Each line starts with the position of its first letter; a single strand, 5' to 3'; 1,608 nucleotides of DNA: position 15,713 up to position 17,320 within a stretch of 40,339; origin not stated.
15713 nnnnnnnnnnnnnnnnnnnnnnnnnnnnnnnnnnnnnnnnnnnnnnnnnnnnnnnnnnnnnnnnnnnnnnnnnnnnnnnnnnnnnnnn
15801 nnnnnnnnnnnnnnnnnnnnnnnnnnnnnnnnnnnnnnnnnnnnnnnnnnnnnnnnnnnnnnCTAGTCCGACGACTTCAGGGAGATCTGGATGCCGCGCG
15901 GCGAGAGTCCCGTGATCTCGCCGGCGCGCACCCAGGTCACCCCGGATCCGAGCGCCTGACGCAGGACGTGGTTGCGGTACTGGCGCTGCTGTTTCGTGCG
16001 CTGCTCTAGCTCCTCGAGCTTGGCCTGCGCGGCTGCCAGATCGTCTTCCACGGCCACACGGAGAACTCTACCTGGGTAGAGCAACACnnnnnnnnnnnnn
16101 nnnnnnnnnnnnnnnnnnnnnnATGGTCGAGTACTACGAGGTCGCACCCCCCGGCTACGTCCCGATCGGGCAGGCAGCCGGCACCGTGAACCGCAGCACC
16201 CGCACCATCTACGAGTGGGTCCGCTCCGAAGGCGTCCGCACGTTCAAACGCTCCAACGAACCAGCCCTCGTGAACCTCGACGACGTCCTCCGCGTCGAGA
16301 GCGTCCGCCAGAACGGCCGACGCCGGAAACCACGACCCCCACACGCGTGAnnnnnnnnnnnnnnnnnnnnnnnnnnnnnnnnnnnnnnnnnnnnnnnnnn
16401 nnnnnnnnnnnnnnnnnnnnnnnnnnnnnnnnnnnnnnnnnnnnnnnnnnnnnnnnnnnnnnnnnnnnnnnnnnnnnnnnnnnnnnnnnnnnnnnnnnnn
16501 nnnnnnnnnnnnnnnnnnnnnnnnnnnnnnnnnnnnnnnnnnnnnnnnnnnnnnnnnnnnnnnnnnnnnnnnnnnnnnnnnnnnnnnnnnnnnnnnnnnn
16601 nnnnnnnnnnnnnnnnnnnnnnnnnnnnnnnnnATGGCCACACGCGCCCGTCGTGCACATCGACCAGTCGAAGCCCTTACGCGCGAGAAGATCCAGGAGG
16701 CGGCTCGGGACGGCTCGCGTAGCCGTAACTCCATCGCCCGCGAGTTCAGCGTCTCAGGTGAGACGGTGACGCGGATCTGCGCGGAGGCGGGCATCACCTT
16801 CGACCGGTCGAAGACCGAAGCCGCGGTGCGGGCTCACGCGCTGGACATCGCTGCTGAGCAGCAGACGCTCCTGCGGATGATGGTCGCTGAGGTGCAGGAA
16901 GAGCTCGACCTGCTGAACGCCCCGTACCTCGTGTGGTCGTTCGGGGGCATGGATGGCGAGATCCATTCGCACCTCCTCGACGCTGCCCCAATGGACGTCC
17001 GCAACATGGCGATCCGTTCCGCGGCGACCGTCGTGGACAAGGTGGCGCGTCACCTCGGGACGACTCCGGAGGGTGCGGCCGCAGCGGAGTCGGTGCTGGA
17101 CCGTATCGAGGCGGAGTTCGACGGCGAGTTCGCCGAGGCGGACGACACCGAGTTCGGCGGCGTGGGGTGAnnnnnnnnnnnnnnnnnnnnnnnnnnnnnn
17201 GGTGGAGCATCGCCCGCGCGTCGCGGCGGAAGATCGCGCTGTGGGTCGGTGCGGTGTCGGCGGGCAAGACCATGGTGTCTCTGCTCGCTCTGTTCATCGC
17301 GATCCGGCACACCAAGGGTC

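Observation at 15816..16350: Reverse-oriented cassette with its own palindromic operator, inserted into a truncated HTH gene just upstream of the late operon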

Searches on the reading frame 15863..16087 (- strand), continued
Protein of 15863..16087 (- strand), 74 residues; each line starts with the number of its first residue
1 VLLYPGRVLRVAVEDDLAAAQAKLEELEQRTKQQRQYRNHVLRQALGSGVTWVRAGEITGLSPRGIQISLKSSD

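Call 72: search_protein_families(library=pfam, proteins=[L015:3714-4313:+, L042:1913-2338:+, L043:2729-3175:+, L002:6302-6490:+, L015:1910-2641:+, L043:863-1558:+, L041:1318-1599:+, L040:2698-3504:-, L014:3734-4225:-], max_evalue=0.01)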
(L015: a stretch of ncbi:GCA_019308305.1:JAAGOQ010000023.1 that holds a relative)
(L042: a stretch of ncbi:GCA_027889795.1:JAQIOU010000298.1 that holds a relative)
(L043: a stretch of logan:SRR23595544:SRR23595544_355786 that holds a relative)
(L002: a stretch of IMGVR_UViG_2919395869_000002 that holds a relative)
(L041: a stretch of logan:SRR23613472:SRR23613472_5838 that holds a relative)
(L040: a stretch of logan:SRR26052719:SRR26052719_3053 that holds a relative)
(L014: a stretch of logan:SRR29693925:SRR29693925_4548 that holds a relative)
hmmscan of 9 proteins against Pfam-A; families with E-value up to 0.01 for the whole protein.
L015:3714-4313:+ (199 aa): 0 families

L042:1913-2338:+ (141 aa): 0 families

L043:2729-3175:+ (148 aa): 0 families

L002:6302-6490:+ (62 aa): 0 families

L015:1910-2641:+ (243 aa): 0 families

L043:863-1558:+ (231 aa): 0 families

L041:1318-1599:+ (93 aa): 0 families

L040:2698-3504:- (268 aa): 0 families

L014:3734-4225:- (163 aa): 1 family
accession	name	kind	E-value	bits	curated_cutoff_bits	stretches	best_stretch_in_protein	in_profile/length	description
PF23886.1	DUF7239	-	8e-09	36.1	24.6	1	5-122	7-107/112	Family of unknown function (DUF7239)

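Call 73: search_protein_families(library=padloc, proteins=[L015:3714-4313:+, L042:1913-2338:+, L043:2729-3175:+, L002:6302-6490:+, L015:1910-2641:+, L043:863-1558:+, window:15863-16057:-, L002:5506-5973:-], max_evalue=0.01)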
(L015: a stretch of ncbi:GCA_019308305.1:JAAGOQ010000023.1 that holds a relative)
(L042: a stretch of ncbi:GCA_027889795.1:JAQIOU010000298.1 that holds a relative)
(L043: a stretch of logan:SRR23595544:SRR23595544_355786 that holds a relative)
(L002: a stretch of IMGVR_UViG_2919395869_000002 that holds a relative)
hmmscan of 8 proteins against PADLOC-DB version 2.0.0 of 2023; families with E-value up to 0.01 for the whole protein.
L015:3714-4313:+ (199 aa): 0 families

L042:1913-2338:+ (141 aa): 0 families

L043:2729-3175:+ (148 aa): 0 families

L002:6302-6490:+ (62 aa): 0 families

L015:1910-2641:+ (243 aa): 0 families

L043:863-1558:+ (231 aa): 0 families

window:15863-16057:- (64 aa): 1 family
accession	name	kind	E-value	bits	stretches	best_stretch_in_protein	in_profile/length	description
PDLC03144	Specificity_I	-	0.0027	15.3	1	11-51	168-207/388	Type I specificity subunit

L002:5506-5973:- (155 aa): 1 family
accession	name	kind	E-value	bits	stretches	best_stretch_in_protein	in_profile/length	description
PDLC05043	PDC-S57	-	0.0072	13.9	1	56-98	7-52/221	-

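Call 92: fold_search(model_id=the predicted structure, library=viral)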
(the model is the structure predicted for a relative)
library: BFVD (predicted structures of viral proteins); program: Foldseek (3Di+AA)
matches with E <= 10: 1067; with E <= 0.001: 0
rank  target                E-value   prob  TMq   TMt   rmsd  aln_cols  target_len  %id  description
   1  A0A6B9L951            7.5e-02  1.00  0.77  0.66   1.5        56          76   28  RNA polymerase sigma factor [Microbacterium phage Terij]
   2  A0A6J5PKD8            8.6e-02  1.00  0.79  0.78   1.2        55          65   20  Uncharacterized protein [uncultured Caudovirales phage]
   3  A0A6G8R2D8            1.0e-01  1.00  0.80  0.72   1.1        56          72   18  Helix-turn-helix DNA-binding domain protein [Arthrobacter phage Abba]
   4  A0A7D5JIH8            1.9e-01  0.95  0.59  0.62   3.6        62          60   21  Helix-turn-helix DNA-binding domain protein [Mycobacterium phage Soul22]
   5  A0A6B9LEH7            2.1e-01  0.99  0.77  0.59   1.4        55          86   24  RNA polymerase sigma factor [Microbacterium phage Matzah]
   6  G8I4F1                2.1e-01  0.99  0.74  0.70   1.8        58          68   19  Uncharacterized protein [Mycobacterium phage DS6A]
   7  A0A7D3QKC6            2.2e-01  1.00  0.82  0.10   2.1        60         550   20  (no name in the UniProt tables at hand)
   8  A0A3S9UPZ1            2.5e-01  0.99  0.65  0.43   1.1        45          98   11  Helix-turn-helix DNA binding domain protein [Gordonia phage Kenna]
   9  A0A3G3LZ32            2.5e-01  0.99  0.51  0.76   1.3        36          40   28  DNA binding protein [Mycobacterium phage Filuzino]
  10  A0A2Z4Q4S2            2.7e-01  1.00  0.80  0.77   1.1        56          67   16  Helix-turn-helix DNA-binding domain protein [Microbacterium phage Floof]
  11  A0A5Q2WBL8            2.9e-01  0.99  0.86  0.75   1.6        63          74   25  Helix-turn-helix DNA binding domain protein [Gordonia phage Syleon]
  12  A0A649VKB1            2.9e-01  0.99  0.74  0.60   1.7        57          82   23  RNA polymerase sigma factor [Microbacterium phage Megan]
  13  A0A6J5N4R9            2.9e-01  0.99  0.51  0.40   1.5        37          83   22  Uncharacterized protein [uncultured Caudovirales phage]
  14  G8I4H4                2.9e-01  0.98  0.69  0.18   2.7        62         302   21  Uncharacterized protein [Mycobacterium phage DS6A]
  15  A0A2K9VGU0            2.9e-01  0.97  0.68  0.51   2.6        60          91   18  (no name in the UniProt tables at hand)
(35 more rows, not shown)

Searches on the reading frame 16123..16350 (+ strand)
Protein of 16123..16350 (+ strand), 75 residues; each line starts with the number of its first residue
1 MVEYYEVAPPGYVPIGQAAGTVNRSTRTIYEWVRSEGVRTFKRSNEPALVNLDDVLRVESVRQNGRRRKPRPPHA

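Call 6: search_protein_families(library=pfam, proteins=[window:16123-16350:+], max_evalue=1)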
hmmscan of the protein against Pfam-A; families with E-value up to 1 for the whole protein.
window:16123-16350:+ (75 aa): 3 families
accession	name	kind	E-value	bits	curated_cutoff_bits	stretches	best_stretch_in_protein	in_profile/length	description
PF12728.13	HTH_17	-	0.13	13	27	1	17-55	6-43/51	Helix-turn-helix domain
PF13384.12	HTH_23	-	0.16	12.2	24.6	1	14-34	19-39/50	Homeodomain-like domain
PF13551.12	HTH_29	-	0.37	11.4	28.1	1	15-47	15-51/64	Winged helix-turn helix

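Call 7: search_protein_families(library=phrogs, proteins=[window:16123-16350:+], max_evalue=1)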
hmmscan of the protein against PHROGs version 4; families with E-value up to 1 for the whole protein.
window:16123-16350:+ (75 aa): 5 families
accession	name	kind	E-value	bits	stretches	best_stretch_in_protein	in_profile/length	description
phrog_2474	-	transcription regulation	0.00045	21.1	1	9-70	45-107/118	MerR-like transcriptional regulator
phrog_66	-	integration and excision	0.019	15.7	1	9-72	90-153/412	excisionase and transcriptional regulator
phrog_6874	-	unknown function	0.074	14.4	1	24-71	20-71/124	-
phrog_33310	-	unknown function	0.13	13.2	1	15-55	110-148/157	-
phrog_24250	-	unknown function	0.15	13.4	1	12-61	26-74/113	-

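Call 11: find_related_loci(query=window:16123-16350:+, collection=viral_contigs, flank=6000)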
Query window:16123-16350:+ (75 aa) in viral_contigs; peptide patterns used: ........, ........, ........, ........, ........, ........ (x = any residue, [..] = any of these).
73 stretches matched a pattern; 1 encode a relative of the query (tblastn E <= 1e-3); 1 distinct loci.
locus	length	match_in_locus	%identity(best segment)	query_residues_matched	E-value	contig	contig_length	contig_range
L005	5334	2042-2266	97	1-75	1e-47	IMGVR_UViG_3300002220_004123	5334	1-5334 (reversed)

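Call 38: search_protein_families(library=ncbifam, proteins=[window:16123-16350:+], max_evalue=1)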
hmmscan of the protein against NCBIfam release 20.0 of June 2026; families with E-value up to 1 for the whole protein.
window:16123-16350:+ (75 aa): 0 families

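Call 73: search_protein_families(library=padloc, proteins=[window:16123-16350:+], max_evalue=0.01)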
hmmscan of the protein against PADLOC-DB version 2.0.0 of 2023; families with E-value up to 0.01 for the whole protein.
window:16123-16350:+ (75 aa): 1 family
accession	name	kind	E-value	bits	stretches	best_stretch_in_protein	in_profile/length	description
PDLC04133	mad1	-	0.007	14.6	1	12-57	5-49/60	mads_1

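Call 77: find_homologous_proteins(query=window:16123-16350:+, max_evalue=0.001)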
Query window:16123-16350:+ (75 aa): 2 proteins with E <= 0.001 among 2 candidates.
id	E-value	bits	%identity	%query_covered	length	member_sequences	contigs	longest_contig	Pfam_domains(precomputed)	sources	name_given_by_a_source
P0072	7.0e-42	158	97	100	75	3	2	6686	-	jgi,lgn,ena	-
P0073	5.8e-25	104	69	81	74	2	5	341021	-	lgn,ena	-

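Call 78: find_encoding_contigs(protein=P0073, flank=3000, max_places=2)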
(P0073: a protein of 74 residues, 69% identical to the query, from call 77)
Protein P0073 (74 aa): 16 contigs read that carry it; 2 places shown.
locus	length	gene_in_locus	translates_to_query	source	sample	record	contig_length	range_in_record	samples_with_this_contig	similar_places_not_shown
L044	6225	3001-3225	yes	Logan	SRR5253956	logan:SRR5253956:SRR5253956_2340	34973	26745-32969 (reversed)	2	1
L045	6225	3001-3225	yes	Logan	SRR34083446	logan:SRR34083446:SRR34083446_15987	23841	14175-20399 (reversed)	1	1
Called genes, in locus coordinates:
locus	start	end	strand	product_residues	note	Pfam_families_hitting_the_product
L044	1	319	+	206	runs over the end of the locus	-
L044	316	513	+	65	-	-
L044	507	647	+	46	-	-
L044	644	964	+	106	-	-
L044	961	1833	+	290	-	-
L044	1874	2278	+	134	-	-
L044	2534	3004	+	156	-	PF13455:MUG113 (weak)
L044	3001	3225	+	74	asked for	-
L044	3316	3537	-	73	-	-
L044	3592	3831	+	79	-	-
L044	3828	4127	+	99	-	-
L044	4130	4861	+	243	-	-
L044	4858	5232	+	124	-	-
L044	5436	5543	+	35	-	-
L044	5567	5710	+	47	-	-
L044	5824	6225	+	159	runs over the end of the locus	-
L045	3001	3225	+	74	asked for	-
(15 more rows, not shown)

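Call 98: search_protein_families(library=pfam, proteins=[L044:3316-3537:-, L044:1874-2278:+], max_evalue=0.01)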
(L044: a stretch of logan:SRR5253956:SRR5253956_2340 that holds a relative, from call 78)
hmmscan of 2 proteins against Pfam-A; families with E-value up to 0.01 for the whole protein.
L044:3316-3537:- (73 aa): 0 families

L044:1874-2278:+ (134 aa): 0 families

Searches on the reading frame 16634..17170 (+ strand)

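Call 6: search_protein_families(library=pfam, proteins=[window:16634-17170:+], max_evalue=1)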
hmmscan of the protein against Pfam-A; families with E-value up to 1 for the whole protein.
window:16634-17170:+ (178 aa): 6 families
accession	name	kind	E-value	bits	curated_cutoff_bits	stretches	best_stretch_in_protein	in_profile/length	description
PF04218.19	CENP-B_N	-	0.00079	19.5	21.2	1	25-50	20-44/53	CENP-B N-terminal DNA-binding domain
PF13542.12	HTH_Tnp_ISL3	-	0.0054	16.6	27.4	1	17-50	17-48/51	Helix-turn-helix domain of transposase family ISL3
PF25213.1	HVO_A0261_N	-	0.0055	17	35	1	12-50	8-46/86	HVO_A0261 N-terminal domain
PF11101.13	DUF2884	-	0.12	12.4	30.6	0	124-171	70-118/228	Protein of unknown function (DUF2884)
PF02796.21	HTH_7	-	0.13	12.9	23.8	1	26-50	20-43/45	Helix-turn-helix domain of resolvase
PF15978.11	TnsD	-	0.27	10.7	32.4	1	16-72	187-239/355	Tn7-like transposition protein D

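Call 7: search_protein_families(library=phrogs, proteins=[window:16634-17170:+], max_evalue=1)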
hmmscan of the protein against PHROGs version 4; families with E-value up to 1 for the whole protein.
window:16634-17170:+ (178 aa): 12 families
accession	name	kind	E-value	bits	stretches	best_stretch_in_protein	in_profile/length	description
phrog_5536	-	unknown function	1.3e-22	81.4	1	9-160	3-155/172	-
phrog_125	-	DNA, RNA and nucleotide metabolism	0.0023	18.5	1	16-76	168-224/254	DNA invertase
phrog_35775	-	unknown function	0.016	16.6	1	20-62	15-57/133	-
phrog_836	-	transcription regulation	0.024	15.7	1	13-53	82-121/133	late transcriptional activator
phrog_9129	-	unknown function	0.036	15.1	1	30-81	87-140/184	-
phrog_1337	-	DNA, RNA and nucleotide metabolism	0.083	13.2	1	10-68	9-67/316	DNA binding protein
phrog_8446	-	DNA, RNA and nucleotide metabolism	0.18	12.4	1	21-64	21-64/211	HNH endonuclease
phrog_4854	-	unknown function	0.19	13.1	1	51-96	14-55/86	-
phrog_11044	-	unknown function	0.28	12.3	1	23-82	17-77/110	-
phrog_7168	-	DNA, RNA and nucleotide metabolism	0.34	11.3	1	18-54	229-265/284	homing endonuclease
phrog_6081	-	unknown function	0.49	10.9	1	24-60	63-100/169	-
phrog_664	-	DNA, RNA and nucleotide metabolism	0.83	10.4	1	11-70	32-96/210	DNA binding protein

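Call 38: search_protein_families(library=ncbifam, proteins=[window:16634-17170:+], max_evalue=1)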
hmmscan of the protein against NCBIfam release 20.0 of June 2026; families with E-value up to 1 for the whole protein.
window:16634-17170:+ (178 aa): 2 families
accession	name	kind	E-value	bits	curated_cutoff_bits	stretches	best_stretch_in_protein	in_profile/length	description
NF040595.1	HTH_Cbp1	equivalog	0.057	13.4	140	1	16-58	51-92/135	CRISPR DNA repeat-binding protein Cbp1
NF049968.1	QhpR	equivalog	0.36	9.9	250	1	4-74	178-247/284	AraC-like transcriptional regulator QhpR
